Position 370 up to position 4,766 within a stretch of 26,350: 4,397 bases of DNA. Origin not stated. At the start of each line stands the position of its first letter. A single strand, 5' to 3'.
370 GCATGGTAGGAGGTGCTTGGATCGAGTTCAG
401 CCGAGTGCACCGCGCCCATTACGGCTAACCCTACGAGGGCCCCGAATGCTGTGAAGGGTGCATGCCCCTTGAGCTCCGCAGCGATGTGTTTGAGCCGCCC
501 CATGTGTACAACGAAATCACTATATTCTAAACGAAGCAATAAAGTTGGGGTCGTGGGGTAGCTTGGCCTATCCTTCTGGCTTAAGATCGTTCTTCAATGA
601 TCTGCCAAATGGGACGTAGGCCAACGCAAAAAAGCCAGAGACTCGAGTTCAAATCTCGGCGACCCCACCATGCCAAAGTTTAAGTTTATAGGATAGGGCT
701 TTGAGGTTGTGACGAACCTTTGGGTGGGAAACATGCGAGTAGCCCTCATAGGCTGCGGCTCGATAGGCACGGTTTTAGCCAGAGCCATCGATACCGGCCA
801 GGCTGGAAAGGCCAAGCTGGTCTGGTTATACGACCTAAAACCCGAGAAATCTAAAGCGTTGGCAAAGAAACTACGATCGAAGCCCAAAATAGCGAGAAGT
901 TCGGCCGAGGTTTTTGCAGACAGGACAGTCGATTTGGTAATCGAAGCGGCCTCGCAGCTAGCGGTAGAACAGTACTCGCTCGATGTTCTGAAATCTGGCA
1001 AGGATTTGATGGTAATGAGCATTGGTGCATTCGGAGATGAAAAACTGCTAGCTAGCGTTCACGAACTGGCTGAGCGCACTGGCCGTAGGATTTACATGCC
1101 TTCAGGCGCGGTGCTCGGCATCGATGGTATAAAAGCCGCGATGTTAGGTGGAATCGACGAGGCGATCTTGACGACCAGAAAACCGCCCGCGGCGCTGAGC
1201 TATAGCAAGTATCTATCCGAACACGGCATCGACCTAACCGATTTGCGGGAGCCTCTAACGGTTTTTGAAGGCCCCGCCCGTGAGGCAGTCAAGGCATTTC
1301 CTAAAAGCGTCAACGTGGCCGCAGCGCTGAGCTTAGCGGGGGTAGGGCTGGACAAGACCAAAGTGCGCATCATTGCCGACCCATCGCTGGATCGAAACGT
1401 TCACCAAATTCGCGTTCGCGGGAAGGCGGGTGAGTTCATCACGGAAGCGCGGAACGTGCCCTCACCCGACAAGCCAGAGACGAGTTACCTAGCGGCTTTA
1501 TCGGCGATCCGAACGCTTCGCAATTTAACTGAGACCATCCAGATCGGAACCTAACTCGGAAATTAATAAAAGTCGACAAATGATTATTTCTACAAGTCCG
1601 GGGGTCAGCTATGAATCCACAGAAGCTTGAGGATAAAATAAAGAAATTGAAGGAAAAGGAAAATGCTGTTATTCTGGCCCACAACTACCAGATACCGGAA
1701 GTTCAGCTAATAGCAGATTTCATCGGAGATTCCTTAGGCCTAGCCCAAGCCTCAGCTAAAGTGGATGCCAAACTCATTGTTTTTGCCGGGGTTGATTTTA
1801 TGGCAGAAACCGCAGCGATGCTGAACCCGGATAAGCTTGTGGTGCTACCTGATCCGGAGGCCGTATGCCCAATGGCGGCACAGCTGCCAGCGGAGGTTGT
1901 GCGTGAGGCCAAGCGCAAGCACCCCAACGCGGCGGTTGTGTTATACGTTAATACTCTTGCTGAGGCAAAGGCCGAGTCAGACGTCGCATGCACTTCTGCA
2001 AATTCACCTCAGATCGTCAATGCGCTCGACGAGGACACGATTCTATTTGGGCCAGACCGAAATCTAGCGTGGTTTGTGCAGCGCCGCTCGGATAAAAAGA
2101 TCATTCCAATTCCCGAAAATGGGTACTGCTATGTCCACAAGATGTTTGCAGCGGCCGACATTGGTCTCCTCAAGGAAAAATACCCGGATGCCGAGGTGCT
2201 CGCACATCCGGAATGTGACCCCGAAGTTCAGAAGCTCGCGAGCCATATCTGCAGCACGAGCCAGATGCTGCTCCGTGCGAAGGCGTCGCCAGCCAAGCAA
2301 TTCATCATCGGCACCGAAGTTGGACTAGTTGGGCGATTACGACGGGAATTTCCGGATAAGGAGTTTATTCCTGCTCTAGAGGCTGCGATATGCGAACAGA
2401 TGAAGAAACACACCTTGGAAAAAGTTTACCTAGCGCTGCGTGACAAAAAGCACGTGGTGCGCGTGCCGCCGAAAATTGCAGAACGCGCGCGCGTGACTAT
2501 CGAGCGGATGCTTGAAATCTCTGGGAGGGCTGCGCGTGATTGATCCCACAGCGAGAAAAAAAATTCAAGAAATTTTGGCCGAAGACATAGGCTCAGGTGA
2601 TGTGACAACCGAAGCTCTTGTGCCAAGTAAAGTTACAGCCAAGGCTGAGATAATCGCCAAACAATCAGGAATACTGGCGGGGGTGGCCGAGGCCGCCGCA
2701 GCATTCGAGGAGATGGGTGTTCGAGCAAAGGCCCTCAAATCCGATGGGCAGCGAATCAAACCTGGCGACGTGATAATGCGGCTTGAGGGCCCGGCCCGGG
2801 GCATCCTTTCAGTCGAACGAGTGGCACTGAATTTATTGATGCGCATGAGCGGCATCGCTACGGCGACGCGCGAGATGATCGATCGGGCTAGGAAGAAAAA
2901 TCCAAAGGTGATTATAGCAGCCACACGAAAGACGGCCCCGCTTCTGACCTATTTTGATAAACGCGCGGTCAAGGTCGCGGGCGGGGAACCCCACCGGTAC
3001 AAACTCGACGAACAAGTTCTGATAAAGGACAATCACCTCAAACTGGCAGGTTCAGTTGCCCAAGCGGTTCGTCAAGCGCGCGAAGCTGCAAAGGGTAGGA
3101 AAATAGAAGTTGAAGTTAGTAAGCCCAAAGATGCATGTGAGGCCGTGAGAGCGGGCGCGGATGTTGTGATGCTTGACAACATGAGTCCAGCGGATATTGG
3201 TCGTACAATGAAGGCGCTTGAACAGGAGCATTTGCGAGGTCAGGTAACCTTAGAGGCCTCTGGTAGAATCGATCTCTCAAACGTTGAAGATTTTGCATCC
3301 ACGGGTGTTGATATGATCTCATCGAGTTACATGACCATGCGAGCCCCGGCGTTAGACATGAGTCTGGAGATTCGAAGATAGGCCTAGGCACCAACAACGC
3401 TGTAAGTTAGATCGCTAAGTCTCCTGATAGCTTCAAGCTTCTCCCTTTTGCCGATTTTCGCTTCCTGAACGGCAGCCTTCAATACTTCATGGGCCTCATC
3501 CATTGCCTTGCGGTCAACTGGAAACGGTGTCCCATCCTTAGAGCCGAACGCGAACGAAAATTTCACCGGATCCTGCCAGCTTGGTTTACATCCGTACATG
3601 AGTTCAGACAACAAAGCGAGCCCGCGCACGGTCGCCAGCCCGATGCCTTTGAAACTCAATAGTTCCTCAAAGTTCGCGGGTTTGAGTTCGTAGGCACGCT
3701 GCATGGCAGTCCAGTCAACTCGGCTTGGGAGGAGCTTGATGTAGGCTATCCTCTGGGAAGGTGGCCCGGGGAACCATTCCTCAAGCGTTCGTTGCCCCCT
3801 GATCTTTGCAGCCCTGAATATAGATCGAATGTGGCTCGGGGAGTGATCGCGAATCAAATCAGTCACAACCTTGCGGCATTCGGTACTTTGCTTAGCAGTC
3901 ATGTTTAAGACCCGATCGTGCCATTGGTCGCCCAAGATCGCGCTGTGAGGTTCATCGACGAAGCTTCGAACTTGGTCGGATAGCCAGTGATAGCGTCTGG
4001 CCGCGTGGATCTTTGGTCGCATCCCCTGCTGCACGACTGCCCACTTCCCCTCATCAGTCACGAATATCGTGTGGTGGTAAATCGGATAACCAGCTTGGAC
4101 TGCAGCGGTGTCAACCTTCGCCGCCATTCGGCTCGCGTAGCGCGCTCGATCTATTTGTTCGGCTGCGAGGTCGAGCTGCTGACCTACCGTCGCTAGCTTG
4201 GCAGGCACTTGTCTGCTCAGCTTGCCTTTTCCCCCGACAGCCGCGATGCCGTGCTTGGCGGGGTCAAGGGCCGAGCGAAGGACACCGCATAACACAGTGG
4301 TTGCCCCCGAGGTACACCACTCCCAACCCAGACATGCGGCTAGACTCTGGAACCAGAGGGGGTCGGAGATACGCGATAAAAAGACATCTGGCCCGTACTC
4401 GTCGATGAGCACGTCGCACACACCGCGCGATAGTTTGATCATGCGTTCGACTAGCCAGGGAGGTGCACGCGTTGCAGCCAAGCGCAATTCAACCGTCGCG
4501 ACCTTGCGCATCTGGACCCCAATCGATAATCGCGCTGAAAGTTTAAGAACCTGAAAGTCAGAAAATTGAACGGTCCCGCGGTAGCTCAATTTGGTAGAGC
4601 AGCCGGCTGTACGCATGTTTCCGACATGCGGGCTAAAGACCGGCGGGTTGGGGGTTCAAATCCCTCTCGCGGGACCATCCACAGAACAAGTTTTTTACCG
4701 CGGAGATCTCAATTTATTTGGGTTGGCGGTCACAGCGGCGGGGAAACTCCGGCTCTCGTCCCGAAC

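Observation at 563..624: Intron 2 appears to act as an internal splicing guide: it is complementary to the tRNA's own D-loop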

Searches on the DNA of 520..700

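Call 4: search_rna_families(source=window, start=520, end=700, threshold=evalue, max_evalue=1, show_alignments=3)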
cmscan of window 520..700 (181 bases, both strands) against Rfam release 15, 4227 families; matches with E-value up to 1: 2.
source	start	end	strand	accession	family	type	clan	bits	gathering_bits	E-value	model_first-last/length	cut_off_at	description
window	547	667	+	RF00005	tRNA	Gene; tRNA;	CL00001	38.4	29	4.4e-07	1-71/71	no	tRNA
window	612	700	+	RF04321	tmRNA_permuted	Gene;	-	13.1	47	0.61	1-91/213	3'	permuted transfer-messenger RNA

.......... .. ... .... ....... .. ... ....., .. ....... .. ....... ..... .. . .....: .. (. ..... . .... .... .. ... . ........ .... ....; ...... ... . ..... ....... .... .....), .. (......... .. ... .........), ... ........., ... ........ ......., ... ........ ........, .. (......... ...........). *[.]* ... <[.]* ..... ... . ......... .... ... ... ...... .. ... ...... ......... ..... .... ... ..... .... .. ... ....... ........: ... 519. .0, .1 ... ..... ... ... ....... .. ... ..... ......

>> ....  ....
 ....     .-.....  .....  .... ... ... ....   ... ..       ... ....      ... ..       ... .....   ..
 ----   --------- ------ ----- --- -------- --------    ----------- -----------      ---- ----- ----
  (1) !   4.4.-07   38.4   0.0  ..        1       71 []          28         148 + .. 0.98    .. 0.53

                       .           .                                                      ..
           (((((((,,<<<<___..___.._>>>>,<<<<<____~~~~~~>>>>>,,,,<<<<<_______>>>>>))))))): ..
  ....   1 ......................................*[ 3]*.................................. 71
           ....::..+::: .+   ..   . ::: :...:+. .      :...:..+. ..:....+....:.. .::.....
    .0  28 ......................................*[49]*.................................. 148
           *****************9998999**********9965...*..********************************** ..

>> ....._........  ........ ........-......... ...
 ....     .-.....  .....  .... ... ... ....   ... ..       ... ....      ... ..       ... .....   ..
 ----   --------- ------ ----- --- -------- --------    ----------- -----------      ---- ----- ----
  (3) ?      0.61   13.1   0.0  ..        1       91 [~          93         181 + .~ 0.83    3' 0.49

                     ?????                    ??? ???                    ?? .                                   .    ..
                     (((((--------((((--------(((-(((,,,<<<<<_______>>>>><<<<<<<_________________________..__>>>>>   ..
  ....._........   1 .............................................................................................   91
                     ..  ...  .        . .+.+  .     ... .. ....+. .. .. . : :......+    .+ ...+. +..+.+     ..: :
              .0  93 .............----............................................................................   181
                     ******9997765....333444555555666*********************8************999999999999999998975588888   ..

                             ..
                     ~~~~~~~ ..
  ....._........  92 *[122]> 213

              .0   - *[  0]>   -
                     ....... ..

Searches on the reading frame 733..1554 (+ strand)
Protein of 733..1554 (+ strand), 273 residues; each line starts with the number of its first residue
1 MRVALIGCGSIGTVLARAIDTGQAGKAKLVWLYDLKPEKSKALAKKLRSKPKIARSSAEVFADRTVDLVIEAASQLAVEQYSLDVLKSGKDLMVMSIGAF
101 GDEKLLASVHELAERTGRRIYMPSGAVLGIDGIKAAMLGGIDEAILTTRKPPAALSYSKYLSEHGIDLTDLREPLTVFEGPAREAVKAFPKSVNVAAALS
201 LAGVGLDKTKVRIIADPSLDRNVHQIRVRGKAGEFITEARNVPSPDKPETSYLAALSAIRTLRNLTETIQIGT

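Call 46: find_encoding_contigs(protein=window:733-1554:+, flank=10000, max_places=10)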
Protein window:733-1554:+ (273 aa): no gene with exactly this product is on record in the collection.

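Call 53: search_protein_families(library=pfam, proteins=[window:733-1554:+])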
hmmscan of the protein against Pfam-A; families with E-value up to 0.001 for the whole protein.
window:733-1554:+ (273 aa): 3 families
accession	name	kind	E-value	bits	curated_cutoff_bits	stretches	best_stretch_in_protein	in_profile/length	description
PF01958.23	Asp_DH_C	-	6.3e-36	122.9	27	1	172-259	2-89/89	Aspartate dehydrogenase, C-terminal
PF03447.22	NAD_binding_3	-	1.4e-20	74.6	24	1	7-123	1-116/116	Homoserine dehydrogenase, NAD binding domain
PF01408.29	GFO_IDH_MocA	-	4.4e-06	27.8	24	1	1-93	1-90/120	Oxidoreductase family, NAD-binding Rossmann fold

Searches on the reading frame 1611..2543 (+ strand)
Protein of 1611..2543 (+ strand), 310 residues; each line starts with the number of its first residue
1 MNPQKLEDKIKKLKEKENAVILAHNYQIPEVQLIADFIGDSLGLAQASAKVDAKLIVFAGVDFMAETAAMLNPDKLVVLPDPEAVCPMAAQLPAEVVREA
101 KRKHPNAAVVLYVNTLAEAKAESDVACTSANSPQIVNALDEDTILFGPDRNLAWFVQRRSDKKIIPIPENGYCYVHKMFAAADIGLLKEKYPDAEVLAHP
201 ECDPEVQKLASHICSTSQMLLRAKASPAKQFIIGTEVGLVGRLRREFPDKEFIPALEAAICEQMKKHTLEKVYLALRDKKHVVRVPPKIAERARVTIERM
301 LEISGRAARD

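Call 47: find_encoding_contigs(protein=window:1611-2543:+, flank=10000, max_places=10)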
Protein window:1611-2543:+ (310 aa): no gene with exactly this product is on record in the collection.

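Call 53: search_protein_families(library=pfam, proteins=[window:1611-2543:+])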
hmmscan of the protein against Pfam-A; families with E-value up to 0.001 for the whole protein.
window:1611-2543:+ (310 aa): 1 family
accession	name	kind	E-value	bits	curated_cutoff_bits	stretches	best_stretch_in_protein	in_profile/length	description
PF02445.21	NadA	-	2.9e-113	378.3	27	1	9-302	2-295/295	Quinolinate synthetase A protein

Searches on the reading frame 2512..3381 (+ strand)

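Call 53: search_protein_families(library=pfam, proteins=[window:2512-3381:+])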
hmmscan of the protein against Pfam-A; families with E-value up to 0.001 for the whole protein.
window:2512-3381:+ (289 aa): 2 families
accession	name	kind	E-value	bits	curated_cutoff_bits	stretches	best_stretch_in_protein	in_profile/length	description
PF01729.25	QRPTase_C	-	1.2e-54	185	23.1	1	115-286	1-169/169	Quinolinate phosphoribosyl transferase, C-terminal domain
PF02749.22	QRPTase_N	-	3.8e-26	91.5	27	1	30-113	1-82/82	Quinolinate phosphoribosyl transferase, N-terminal domain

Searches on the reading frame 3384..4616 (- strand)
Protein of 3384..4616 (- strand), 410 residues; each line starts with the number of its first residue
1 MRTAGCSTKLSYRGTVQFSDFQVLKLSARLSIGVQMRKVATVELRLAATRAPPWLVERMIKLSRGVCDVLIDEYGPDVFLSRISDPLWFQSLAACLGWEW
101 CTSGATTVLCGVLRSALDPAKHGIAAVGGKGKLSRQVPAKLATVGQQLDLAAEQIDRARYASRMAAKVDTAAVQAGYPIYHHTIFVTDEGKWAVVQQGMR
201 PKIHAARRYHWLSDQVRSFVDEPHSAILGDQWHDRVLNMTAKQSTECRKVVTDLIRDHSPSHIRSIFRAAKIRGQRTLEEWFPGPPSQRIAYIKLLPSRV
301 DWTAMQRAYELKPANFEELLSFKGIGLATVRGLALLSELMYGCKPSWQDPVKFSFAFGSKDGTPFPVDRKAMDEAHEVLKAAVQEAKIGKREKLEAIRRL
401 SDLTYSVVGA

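Call 53: search_protein_families(library=pfam, proteins=[window:3384-4616:-])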
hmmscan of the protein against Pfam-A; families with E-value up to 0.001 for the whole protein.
window:3384-4616:- (410 aa): 1 family
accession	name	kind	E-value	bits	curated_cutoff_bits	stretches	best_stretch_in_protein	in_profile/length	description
PF05559.16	DUF763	-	1.4e-110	369.9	35.5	1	41-367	2-319/319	Protein of unknown function (DUF763)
